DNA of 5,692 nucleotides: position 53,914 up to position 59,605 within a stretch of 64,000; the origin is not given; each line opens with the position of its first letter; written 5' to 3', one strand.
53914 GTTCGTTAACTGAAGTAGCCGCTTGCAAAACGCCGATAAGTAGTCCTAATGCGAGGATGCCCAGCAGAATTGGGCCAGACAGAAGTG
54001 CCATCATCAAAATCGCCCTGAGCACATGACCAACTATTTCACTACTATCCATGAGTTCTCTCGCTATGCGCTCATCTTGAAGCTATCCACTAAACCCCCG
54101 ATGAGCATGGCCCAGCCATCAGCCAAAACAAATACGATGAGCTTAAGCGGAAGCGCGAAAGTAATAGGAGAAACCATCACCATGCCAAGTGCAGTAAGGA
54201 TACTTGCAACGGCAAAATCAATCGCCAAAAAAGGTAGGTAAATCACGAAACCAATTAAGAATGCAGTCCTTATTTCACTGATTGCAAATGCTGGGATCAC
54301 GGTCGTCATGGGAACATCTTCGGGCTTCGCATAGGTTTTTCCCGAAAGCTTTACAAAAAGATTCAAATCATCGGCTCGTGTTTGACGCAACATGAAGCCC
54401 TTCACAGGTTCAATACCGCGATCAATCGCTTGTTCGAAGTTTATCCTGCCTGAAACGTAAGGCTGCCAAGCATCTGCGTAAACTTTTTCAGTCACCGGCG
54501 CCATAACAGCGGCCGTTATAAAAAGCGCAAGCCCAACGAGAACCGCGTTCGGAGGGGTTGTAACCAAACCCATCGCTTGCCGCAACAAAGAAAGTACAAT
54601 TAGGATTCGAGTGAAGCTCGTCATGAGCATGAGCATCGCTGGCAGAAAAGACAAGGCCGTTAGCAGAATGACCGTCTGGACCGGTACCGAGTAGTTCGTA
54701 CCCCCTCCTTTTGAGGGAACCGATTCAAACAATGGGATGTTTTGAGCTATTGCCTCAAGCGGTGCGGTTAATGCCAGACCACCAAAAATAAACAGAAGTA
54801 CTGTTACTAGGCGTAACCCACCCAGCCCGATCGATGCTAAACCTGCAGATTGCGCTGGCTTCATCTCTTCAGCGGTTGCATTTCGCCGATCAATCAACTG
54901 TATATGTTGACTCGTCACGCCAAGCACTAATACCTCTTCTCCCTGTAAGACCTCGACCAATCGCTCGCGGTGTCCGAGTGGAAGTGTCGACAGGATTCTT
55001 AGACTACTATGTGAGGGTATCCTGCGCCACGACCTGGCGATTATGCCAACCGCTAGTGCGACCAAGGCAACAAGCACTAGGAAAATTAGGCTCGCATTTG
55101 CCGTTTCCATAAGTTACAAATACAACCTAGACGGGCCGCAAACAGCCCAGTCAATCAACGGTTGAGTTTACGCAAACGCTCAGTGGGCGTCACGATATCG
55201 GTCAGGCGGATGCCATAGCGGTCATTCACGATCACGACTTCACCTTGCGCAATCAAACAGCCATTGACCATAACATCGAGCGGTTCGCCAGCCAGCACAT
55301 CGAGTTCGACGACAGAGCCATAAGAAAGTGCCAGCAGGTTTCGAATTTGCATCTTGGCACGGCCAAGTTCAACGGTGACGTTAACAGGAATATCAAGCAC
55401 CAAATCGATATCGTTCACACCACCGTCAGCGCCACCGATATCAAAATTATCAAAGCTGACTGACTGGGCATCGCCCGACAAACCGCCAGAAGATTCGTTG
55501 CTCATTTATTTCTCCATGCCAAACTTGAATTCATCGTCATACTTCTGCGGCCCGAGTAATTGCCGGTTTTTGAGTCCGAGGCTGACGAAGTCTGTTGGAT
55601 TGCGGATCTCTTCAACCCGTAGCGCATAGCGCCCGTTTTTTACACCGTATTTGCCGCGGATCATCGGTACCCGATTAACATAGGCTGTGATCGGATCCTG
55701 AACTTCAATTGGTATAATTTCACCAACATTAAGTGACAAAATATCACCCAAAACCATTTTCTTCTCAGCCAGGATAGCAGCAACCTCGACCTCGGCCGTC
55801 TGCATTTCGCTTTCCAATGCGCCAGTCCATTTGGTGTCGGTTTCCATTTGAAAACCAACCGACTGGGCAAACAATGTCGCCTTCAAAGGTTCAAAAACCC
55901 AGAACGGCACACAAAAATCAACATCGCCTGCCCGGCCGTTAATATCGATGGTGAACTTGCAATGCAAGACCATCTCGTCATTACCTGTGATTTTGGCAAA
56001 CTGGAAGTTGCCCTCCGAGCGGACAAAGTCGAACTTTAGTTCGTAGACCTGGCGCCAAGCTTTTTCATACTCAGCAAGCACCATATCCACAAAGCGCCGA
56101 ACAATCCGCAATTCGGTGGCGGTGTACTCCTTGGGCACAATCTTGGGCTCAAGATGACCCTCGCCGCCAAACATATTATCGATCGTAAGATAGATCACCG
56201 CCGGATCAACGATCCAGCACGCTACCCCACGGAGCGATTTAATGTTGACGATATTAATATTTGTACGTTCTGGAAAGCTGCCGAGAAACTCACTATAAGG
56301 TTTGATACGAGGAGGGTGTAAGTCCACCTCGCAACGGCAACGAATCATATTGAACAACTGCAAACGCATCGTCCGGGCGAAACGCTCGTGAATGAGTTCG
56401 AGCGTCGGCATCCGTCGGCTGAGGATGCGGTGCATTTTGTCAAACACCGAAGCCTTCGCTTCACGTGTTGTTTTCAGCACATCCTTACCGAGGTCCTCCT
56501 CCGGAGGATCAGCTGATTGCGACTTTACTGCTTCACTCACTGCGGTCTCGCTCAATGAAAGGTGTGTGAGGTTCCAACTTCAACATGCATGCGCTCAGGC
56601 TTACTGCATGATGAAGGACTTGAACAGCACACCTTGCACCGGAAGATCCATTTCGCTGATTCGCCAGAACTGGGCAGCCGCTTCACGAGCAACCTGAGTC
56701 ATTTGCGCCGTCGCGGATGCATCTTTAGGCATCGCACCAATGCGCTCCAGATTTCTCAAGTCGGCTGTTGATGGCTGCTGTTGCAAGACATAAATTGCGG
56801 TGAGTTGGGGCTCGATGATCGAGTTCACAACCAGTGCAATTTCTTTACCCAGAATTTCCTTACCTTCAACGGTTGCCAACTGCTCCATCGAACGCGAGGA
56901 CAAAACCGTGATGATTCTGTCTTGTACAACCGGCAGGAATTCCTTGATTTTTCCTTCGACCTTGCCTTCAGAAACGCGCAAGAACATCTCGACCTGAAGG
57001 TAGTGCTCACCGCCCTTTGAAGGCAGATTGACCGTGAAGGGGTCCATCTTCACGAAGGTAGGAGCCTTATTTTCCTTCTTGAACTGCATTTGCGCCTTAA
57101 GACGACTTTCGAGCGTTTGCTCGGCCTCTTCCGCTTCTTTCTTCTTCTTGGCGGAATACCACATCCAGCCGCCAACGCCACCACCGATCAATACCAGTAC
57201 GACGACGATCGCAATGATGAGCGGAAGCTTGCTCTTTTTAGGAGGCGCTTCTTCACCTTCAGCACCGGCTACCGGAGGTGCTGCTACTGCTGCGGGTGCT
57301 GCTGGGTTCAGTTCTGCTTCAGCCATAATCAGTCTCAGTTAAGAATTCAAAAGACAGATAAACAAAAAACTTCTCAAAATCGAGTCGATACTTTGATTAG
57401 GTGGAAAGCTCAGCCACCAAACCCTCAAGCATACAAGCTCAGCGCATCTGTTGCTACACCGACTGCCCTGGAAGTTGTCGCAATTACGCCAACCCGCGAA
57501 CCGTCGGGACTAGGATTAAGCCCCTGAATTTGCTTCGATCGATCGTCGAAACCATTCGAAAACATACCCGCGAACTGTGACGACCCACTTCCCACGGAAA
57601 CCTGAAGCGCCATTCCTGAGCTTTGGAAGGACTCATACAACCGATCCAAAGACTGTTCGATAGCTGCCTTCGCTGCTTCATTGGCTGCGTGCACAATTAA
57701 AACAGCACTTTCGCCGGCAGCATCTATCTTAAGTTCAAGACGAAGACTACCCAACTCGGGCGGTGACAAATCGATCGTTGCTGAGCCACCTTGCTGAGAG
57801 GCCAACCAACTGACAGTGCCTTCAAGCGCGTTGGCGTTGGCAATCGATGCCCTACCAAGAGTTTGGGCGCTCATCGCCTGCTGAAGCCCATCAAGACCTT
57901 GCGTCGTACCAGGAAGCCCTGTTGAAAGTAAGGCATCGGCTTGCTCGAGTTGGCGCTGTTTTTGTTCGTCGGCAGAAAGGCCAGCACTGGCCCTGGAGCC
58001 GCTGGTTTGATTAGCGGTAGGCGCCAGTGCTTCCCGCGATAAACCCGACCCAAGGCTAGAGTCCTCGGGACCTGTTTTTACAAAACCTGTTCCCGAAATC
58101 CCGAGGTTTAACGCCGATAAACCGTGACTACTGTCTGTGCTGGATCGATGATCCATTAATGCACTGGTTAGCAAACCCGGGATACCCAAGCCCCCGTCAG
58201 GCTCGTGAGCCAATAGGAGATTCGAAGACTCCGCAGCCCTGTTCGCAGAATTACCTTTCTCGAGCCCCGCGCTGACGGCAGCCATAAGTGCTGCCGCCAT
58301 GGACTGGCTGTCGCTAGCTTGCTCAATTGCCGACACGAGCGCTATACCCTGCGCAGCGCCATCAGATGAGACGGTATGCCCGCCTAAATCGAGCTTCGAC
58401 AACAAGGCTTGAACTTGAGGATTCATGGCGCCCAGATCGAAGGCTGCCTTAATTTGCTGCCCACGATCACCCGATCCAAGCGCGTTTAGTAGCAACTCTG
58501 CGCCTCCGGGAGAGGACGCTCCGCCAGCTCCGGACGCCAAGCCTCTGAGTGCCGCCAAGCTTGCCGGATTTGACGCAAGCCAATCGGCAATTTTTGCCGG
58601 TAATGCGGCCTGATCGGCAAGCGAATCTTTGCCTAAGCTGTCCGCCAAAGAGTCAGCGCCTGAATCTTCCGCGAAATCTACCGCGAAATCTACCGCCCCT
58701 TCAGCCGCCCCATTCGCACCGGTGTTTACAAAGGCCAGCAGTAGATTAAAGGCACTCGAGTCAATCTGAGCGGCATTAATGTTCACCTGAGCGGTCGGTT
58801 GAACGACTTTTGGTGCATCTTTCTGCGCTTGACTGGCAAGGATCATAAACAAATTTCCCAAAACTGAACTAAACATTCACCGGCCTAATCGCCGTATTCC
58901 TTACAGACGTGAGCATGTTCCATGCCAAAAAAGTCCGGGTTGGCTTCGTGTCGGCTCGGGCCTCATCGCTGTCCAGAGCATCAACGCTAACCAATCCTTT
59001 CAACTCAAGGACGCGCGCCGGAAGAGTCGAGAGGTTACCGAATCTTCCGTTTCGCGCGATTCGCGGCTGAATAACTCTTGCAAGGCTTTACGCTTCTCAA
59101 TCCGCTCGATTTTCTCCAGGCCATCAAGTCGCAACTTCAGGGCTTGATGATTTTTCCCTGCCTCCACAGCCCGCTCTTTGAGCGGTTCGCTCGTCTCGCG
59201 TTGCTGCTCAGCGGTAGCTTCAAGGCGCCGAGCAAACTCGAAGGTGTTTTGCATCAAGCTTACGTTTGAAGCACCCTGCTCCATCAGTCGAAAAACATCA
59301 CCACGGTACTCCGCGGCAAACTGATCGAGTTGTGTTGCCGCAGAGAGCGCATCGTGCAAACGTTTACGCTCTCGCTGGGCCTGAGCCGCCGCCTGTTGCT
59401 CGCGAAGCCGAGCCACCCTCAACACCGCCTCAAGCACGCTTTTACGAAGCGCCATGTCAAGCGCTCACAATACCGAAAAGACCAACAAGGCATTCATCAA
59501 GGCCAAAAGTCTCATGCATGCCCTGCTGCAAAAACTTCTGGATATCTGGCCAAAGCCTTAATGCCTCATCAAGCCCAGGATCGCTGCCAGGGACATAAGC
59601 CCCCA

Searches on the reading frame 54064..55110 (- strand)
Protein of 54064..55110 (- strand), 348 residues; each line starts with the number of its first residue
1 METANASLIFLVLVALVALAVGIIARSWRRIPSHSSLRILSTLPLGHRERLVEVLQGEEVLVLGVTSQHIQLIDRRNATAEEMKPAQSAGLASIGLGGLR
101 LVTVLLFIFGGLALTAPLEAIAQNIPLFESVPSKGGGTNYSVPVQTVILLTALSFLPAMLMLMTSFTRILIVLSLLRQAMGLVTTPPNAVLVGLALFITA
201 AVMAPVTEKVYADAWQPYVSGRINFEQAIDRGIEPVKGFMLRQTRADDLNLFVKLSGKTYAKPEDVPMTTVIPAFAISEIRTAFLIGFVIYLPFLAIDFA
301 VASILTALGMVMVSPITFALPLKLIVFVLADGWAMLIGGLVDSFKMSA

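Call 67: search_protein_families(library=pfam, proteins=[window:54064-55110:-], max_evalue=0.00001)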
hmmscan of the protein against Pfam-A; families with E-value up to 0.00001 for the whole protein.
window:54064-55110:- (348 aa): 2 families
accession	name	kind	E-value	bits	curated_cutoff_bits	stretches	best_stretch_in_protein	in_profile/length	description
PF00813.25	FliP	-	1.3e-72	244.2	26.9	1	149-340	1-191/191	FliP family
PF04347.18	FliO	-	3.1e-10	40.4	22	1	30-86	15-73/91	Flagellar biosynthesis protein, FliO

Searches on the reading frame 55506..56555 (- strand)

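Call 67: search_protein_families(library=pfam, proteins=[window:55506-56555:-], max_evalue=0.00001)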
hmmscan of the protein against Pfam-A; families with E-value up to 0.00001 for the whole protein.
window:55506-56555:- (349 aa): 2 families
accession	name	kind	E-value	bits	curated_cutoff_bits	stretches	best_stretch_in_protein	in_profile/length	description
PF02154.20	FliM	-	9.9e-50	169.6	27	1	38-227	3-191/192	Flagellar motor switch protein FliM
PF01052.25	FliMN_C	-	1.8e-19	69.8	23.8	1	250-317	2-71/73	Type III flagellar switch regulator (C-ring) FliN C-term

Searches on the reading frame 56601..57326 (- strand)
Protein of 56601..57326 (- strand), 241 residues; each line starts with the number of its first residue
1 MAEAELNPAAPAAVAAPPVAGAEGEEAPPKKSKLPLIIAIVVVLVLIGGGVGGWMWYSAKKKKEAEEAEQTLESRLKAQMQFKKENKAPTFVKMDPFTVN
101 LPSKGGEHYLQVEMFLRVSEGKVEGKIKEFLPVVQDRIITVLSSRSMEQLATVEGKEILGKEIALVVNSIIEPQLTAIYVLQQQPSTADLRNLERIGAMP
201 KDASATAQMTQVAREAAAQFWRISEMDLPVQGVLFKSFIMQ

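Call 67: search_protein_families(library=pfam, proteins=[window:56601-57326:-], max_evalue=0.00001)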
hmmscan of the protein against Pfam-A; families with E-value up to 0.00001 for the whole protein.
window:56601-57326:- (241 aa): 1 family
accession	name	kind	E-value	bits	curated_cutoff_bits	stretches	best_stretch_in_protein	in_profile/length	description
PF03748.19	FliL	-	8.9e-20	71.6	24.6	1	91-241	1-103/103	Flagellar basal body-associated protein FliL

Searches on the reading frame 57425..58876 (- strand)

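Call 67: search_protein_families(library=pfam, proteins=[window:57425-58876:-], max_evalue=0.00001)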
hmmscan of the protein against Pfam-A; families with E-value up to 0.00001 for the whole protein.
window:57425-58876:- (483 aa): 1 family
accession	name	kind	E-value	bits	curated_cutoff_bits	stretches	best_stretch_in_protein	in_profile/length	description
PF02120.21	Flg_hook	-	1.5e-14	54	29.8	1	355-434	4-82/85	Flagellar hook-length control protein FliK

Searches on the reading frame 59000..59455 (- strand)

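Call 67: search_protein_families(library=pfam, proteins=[window:59000-59455:-], max_evalue=0.00001)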
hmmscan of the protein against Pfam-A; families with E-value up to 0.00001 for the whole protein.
window:59000-59455:- (151 aa): 0 families

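Call 68: search_protein_families(library=ncbifam, proteins=[window:59000-59455:-], max_evalue=0.01)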
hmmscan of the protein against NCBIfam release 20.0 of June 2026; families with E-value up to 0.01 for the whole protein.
window:59000-59455:- (151 aa): 1 family
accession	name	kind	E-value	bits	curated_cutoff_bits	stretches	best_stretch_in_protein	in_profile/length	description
TIGR02473.1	flagell_FliJ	equivalog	0.0094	16.4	50.45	1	8-143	4-138/141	flagellar export protein FliJ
